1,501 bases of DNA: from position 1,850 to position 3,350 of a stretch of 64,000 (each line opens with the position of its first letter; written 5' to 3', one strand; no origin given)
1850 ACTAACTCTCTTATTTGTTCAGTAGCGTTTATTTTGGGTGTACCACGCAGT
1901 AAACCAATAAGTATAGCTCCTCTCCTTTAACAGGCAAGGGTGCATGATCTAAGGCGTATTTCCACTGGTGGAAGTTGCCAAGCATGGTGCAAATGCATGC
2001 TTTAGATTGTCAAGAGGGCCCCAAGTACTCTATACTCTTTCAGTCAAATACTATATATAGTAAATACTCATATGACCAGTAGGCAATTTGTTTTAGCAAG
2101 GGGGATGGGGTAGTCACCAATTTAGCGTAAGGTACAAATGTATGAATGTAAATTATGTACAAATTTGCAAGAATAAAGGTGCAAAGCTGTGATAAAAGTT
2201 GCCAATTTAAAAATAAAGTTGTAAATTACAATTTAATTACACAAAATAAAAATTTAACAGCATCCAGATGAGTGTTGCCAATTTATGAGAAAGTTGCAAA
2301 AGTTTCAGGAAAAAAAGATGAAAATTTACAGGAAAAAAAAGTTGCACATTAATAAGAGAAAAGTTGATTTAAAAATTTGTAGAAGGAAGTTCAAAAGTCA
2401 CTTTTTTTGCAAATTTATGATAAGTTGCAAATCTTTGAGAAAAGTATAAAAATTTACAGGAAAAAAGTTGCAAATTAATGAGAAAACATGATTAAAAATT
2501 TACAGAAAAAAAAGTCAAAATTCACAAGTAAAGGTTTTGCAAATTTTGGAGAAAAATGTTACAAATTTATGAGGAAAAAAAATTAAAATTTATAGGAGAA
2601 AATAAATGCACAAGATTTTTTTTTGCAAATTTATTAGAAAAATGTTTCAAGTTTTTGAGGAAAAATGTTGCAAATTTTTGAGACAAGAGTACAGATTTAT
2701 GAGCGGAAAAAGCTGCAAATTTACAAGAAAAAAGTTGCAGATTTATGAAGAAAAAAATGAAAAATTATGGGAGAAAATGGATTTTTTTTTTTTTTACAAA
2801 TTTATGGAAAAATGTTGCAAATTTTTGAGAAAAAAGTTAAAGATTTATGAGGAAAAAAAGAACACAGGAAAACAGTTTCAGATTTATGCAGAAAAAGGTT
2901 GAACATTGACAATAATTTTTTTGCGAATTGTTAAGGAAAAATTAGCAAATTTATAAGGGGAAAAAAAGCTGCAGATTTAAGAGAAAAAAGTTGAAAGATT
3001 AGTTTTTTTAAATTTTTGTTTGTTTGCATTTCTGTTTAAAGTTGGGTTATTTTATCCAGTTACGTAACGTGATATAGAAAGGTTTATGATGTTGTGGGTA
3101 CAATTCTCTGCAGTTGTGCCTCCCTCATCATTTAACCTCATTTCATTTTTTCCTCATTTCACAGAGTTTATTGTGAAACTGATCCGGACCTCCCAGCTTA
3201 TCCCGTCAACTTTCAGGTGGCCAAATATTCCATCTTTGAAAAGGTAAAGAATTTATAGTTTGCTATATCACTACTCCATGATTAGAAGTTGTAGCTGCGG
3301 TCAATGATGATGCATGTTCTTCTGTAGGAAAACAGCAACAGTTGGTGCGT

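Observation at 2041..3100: Dispersed composite element (head, 23-bp VNTR, tail) present at many loci in both orientations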

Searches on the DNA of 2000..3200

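Call 63: search_rna_families(source=window, start=2000, end=3200, threshold=evalue, max_evalue=1)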
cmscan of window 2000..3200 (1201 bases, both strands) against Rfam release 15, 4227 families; matches with E-value up to 1: 0.
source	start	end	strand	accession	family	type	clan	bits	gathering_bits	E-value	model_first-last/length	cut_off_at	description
